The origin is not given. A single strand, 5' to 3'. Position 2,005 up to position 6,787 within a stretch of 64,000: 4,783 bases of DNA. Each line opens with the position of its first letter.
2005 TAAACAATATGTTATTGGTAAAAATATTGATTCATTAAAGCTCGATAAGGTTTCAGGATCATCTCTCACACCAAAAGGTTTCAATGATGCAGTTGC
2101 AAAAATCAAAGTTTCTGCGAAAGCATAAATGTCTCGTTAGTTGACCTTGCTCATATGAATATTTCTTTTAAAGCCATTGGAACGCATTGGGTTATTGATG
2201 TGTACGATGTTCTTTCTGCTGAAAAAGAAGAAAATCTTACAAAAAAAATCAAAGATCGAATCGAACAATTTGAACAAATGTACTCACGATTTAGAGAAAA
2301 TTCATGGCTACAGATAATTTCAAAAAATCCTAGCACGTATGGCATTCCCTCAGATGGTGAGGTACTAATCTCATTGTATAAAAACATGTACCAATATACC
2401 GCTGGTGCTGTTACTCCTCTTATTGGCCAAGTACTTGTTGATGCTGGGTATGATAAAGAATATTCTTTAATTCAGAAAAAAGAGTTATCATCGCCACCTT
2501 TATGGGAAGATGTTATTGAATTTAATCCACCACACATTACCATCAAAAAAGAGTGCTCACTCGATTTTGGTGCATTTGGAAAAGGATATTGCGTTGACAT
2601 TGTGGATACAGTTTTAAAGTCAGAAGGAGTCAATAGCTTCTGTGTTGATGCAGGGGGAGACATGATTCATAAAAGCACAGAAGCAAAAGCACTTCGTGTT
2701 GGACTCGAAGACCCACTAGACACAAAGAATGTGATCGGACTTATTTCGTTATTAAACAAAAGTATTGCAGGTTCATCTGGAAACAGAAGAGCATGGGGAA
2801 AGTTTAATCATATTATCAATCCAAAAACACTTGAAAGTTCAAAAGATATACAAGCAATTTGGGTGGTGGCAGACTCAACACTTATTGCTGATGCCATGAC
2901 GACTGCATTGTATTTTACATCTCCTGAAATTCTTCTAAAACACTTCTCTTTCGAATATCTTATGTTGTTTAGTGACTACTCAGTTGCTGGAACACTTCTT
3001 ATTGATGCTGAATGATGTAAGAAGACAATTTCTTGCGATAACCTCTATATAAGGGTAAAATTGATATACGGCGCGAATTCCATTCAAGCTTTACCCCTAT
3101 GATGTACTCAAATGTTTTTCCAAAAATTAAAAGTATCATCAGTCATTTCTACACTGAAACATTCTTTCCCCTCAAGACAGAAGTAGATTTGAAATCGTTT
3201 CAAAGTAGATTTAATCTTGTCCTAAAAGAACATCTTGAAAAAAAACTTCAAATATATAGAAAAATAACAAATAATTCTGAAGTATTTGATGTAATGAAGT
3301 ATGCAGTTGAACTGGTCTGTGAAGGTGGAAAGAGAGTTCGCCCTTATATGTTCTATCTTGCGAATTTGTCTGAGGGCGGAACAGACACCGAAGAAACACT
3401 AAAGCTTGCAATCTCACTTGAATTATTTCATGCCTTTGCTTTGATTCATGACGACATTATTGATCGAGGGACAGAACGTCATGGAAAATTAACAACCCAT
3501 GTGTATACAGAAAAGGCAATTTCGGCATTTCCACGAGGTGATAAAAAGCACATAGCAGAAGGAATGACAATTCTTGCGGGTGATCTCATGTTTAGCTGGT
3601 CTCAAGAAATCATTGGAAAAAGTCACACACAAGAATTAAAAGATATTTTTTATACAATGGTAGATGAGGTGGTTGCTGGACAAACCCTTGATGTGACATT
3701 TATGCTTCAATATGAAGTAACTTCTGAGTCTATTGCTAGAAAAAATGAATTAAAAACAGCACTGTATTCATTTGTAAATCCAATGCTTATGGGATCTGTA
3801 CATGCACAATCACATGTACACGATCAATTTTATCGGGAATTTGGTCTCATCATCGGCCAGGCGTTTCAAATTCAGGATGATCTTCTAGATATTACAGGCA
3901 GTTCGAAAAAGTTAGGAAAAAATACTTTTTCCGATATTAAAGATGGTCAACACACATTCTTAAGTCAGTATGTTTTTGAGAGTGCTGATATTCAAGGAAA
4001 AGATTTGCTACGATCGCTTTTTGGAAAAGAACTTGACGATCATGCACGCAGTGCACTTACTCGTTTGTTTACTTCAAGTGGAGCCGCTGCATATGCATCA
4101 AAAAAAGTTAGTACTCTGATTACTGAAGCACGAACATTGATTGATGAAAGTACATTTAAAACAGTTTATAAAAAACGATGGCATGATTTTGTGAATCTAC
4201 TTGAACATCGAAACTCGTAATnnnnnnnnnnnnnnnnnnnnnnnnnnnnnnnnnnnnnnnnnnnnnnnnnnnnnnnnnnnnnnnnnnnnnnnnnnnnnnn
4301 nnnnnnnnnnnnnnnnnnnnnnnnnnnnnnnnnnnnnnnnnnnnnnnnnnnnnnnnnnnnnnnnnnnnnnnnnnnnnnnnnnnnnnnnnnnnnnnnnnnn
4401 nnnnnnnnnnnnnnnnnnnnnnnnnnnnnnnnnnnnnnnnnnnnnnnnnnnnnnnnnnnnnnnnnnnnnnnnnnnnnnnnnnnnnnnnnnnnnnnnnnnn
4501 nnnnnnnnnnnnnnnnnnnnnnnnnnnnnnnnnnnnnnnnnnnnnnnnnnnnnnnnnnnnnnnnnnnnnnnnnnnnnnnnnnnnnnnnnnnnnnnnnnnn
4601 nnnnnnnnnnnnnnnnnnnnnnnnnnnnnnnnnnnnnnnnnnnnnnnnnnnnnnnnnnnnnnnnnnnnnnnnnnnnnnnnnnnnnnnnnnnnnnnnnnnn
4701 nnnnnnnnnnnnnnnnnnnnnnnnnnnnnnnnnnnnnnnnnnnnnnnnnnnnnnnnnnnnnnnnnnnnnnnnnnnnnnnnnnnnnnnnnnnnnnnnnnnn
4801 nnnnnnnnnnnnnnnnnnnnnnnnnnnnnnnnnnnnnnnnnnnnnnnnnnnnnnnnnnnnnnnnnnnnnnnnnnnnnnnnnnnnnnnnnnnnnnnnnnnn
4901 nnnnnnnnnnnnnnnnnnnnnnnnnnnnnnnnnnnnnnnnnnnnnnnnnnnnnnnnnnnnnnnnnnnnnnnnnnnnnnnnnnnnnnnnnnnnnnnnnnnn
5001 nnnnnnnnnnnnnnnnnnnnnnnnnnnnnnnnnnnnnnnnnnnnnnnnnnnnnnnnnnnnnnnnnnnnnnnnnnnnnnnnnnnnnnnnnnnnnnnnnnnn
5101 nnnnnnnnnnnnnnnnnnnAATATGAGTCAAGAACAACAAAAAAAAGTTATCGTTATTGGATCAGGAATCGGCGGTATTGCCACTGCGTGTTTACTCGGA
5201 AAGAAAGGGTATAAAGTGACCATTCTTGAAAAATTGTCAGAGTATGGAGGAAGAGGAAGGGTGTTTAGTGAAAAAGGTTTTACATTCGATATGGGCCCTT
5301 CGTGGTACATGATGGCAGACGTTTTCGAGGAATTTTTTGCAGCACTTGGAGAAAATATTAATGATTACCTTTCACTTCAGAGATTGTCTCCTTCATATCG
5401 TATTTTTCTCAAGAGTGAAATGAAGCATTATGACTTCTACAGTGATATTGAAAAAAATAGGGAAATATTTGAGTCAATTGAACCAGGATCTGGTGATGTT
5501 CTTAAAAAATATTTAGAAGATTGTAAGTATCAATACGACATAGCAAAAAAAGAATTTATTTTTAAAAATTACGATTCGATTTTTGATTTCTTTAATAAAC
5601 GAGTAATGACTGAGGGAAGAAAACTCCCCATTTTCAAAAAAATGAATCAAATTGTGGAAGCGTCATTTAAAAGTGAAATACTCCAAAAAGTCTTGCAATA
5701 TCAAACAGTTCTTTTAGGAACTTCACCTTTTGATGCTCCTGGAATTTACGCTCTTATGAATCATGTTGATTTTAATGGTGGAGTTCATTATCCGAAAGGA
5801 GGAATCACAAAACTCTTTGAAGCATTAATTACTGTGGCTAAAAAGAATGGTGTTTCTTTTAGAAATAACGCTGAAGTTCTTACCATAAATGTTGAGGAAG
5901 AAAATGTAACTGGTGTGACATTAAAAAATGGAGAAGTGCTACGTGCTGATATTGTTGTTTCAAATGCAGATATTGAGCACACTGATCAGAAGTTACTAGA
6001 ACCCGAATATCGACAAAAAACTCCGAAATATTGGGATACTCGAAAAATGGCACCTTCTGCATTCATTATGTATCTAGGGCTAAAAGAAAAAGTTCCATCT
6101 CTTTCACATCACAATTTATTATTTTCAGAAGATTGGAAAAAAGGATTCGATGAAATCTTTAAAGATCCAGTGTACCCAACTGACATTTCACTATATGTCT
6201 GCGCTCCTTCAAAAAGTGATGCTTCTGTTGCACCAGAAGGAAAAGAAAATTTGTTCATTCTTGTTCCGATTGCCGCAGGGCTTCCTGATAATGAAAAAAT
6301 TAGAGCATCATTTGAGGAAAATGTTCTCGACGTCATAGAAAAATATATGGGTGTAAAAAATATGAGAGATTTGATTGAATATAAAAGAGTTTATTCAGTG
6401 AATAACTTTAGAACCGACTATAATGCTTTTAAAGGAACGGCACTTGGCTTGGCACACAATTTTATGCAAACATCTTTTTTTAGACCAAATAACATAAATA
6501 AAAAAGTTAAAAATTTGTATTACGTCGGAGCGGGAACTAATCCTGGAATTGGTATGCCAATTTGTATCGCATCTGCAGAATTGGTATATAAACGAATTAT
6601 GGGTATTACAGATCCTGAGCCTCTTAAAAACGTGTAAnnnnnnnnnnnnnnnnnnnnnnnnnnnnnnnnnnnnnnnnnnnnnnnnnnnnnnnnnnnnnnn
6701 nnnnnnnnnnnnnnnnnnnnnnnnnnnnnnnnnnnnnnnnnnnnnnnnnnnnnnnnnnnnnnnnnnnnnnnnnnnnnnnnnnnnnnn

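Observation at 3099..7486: Carotenoid/squalene-type isoprenoid cluster plus a distant second synthase paralog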

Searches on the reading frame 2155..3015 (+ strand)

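Call 5: search_protein_families(library=pfam, proteins=[window:2155-3015:+])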
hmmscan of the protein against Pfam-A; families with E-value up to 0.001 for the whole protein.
window:2155-3015:+ (286 aa): 1 family
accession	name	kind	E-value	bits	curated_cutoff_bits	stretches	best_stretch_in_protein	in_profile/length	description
PF02424.20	ApbE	-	1.6e-37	130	25.6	1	9-259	2-250/266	ApbE family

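Call 6: search_protein_families(library=ncbifam, proteins=[window:2155-3015:+])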
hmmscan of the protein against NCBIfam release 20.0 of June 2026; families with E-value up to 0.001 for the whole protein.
window:2155-3015:+ (286 aa): 1 family
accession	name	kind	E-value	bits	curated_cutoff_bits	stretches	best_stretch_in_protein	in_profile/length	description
NF007774.0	PRK10461.1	equivalog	1e-14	54.2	498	1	136-258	181-311/351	FAD:protein FMN transferase ApbE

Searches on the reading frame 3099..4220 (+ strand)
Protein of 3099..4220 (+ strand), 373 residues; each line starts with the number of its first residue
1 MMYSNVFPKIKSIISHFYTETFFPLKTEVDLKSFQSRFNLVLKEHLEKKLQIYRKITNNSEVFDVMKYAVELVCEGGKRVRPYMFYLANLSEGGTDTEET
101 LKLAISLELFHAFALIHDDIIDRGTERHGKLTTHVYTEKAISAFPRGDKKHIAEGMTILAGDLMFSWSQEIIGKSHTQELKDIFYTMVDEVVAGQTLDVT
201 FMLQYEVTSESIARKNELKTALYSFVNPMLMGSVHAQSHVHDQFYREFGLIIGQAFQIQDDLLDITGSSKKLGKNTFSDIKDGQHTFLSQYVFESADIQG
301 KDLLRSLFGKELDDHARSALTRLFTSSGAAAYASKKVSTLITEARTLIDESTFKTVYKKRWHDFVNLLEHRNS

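Call 5: search_protein_families(library=pfam, proteins=[window:3099-4220:+])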
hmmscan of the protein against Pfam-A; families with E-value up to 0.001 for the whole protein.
window:3099-4220:+ (373 aa): 1 family
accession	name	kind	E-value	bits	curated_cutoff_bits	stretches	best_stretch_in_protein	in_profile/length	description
PF00348.22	polyprenyl_synt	-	1.5e-44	152.6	27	1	70-315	9-241/251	Polyprenyl synthetase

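Call 6: search_protein_families(library=ncbifam, proteins=[window:3099-4220:+])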
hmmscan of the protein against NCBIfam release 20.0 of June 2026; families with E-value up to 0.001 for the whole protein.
window:3099-4220:+ (373 aa): 16 families
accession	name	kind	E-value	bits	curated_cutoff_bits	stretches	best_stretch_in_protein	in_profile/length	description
NF041169.1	f2_encap_cargo4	exception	3.7e-48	164.5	450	1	74-372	47-333/334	family 2 encapsulin nanocompartment cargo protein polyprenyl transferase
NF042416.1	GFPPS_Mycobact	equivalog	8.5e-41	140.1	600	1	63-364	28-341/350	bifunctional (2E,6E)-farnesyl/geranyl diphosphate synthase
NF040698.1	IdsA_Meth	equivalog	1.5e-39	136.2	468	1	64-355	29-314/328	short chain isoprenyl diphosphate synthase IdsA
NF041003.1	GGPP_syn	equivalog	5.9e-34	117.6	500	1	46-355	13-307/326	geranylgeranyl diphosphate synthase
NF045485.1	FPPsyn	subfamily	1.6e-31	109.5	275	1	43-298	5-253/288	farnesyl diphosphate synthase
TIGR02748.1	GerC3_HepT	equivalog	3.8e-29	101.8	456.55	1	60-372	26-318/319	heptaprenyl diphosphate synthase component II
NF040789.2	gerfarn_diphsyn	equivalog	3.6e-26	92.2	560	1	98-346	82-319/345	geranylfarnesyl diphosphate synthase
NF045628.1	HxpDPsynlarge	equivalog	6.1e-26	91.1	500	1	52-312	12-253/311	hexaprenyl-diphosphate synthase large subunit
NF045685.1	GGPPSynCrtE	equivalog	2.2e-24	86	460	1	44-306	12-266/293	geranylgeranyl diphosphate synthase CrtE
TIGR02749.1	prenyl_cyano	equivalog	5.5e-24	84.8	383.2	1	69-296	36-250/322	solanesyl diphosphate synthase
NF008140.0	PRK10888.1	equivalog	1.4e-20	73.9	412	1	59-337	26-288/323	octaprenyl diphosphate synthase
NF042417.1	NPPPS_Mycobact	equivalog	1.4e-18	67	600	1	64-343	42-306/335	nonaprenyl/(2E,6E)-farnesyl/geranylgeranyl diphosphat synthase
NF007877.0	PRK10581.1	equivalog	6.5e-18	64.9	321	1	55-306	25-269/299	(2E,6E)-farnesyl diphosphate synthase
NF045549.1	GGPPsyn_IdsB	equivalog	2.6e-15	56.3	475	1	74-287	62-263/346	geranylgeranyl diphosphate synthase IdsB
NF040627.1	GFPS_Meth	equivalog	4.9e-12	45.9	600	1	66-266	28-211/285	geranylfarnesyl diphosphate synthase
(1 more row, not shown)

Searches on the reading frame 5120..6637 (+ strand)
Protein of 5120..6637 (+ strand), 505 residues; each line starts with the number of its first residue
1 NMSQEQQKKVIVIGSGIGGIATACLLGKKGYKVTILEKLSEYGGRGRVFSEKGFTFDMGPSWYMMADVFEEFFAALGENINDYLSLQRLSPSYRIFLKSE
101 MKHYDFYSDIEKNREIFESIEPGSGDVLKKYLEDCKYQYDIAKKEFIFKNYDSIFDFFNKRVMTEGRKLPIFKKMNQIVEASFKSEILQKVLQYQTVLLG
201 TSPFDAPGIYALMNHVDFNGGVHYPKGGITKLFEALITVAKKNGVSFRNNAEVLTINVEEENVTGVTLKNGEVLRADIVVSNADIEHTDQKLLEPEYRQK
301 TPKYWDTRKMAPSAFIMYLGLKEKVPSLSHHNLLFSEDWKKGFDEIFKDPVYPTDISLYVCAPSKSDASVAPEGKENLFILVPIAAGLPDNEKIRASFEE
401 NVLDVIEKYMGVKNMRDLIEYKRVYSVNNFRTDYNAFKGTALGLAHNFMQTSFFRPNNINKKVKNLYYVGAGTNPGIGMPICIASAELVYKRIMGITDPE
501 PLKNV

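Call 5: search_protein_families(library=pfam, proteins=[window:5120-6637:+])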
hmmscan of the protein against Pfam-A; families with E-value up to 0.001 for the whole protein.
window:5120-6637:+ (505 aa): 10 families
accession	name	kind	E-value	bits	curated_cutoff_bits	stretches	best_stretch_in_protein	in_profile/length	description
PF01593.30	Amino_oxidase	-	8.3e-28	98.3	19.8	1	17-488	1-437/443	Flavin containing amine oxidoreductase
PF01266.30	DAO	-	9.5e-14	52.1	27.9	2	211-282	126-201/353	FAD dependent oxidoreductase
PF13450.12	NAD_binding_8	-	3.8e-13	50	21.9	1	12-73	1-65/68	NAD(P)-binding Rossmann-like domain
PF07992.20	Pyr_redox_2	-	5.7e-09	36.2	26.1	1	8-38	1-173/291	Pyridine nucleotide-disulphide oxidoreductase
PF00890.30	FAD_binding_2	-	3.8e-08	33.4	20.4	1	10-50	2-41/414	FAD binding domain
PF03486.20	HI0933_like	-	1.7e-06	28.1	50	0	9-43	2-36/244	HI0933-like protein Rossmann domain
PF01494.25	FAD_binding_3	-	1.9e-06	27.8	22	1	9-41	3-35/349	FAD binding domain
PF12831.13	FAD_oxidored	-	9.3e-06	25.6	27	1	10-78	2-70/416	FAD dependent oxidoreductase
PF00070.33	Pyr_redox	-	1.8e-05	25.6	22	0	9-41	1-33/82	Pyridine nucleotide-disulphide oxidoreductase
PF06100.17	MCRA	-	0.00087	18.7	23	0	7-74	1-74/495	MCRA family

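Call 6: search_protein_families(library=ncbifam, proteins=[window:5120-6637:+])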
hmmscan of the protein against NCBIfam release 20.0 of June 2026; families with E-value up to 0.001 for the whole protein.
window:5120-6637:+ (505 aa): 72 families (the best 25 are shown)
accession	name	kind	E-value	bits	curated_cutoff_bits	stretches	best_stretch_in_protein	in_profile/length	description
NF058655.1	CrtID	equivalog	1.1e-179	598.2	640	1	10-489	1-477/478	bifunctional phytoene desaturase/3,4-desaturase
TIGR02734.1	crtI_fam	subfamily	8e-148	493.3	238.1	1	10-501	1-496/504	phytoene desaturase family protein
NF042421.1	hydcarot_desat_CrtD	equivalog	9.8e-81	271.6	500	1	8-489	2-479/487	1-hydroxycarotenoid 3,4-desaturase CrtD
NF045637.1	carotdesatCrtDProt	equivalog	4.1e-71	240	580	1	10-494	1-483/485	1-hydroxycarotenoid 3,4-desaturase CrtD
TIGR02730.1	carot_isom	equivalog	3e-34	118.7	586.9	2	198-485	195-480/493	carotenoid isomerase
NF045689.1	BCarotKetCrtO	equivalog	9.1e-24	83.9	1000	2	171-296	183-310/563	beta-carotene ketolase CrtO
TIGR02733.1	desat_CrtD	equivalog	2.1e-21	76.2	549.7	1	8-494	2-489/492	C-3',4' desaturase CrtD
NF005560.0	PRK07233.1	equivalog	2.8e-12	46.2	252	2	9-56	2-49/435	hypothetical protein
NF005548.0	PRK07208.1-4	equivalog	4.2e-12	45.4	389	1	6-64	2-60/488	hypothetical protein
NF005547.0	PRK07208.1-3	equivalog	6.2e-12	45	380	2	222-292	199-268/465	hypothetical protein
TIGR03467.1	HpnE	equivalog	9.6e-12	44.9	283.05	1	10-61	1-54/430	hydroxysqualene dehydroxylase HpnE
NF001933.0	PRK00711.1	subfamily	4.6e-11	42.4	383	1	168-283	137-253/429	D-amino acid dehydrogenase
NF008845.0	PRK11883.1-5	equivalog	1.4e-10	40.1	560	1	5-64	2-67/468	protoporphyrinogen oxidase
NF005545.0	PRK07208.1-1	equivalog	7.4e-10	37.8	451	1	4-64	4-65/504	hypothetical protein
NF006021.0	PRK08163.1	equivalog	7.5e-10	38.4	459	1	5-44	3-42/398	3-hydroxybenzoate 6-monooxygenase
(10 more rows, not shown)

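Call 53: search_solved_structures(query=window:5123-6637:+, max_evalue=0.00001)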
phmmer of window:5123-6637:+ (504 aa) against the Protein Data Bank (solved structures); distinct sequences matched with E-value up to 0.00001: 5.
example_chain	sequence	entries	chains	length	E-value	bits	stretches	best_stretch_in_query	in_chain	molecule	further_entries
4rep_A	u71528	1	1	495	3.3e-69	236.9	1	7-488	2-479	Gamma-carotene desaturase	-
4dgk_A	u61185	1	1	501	3.7e-64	220.2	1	7-487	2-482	Phytoene dehydrogenase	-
3ka7_A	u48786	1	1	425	6.8e-12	47.9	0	8-63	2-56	Oxidoreductase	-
3nrn_A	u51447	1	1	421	9.3e-07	30.9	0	8-65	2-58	uncharacterized protein PF1083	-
3kve_A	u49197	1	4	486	4.6e-06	28.6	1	6-83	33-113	L-amino acid oxidase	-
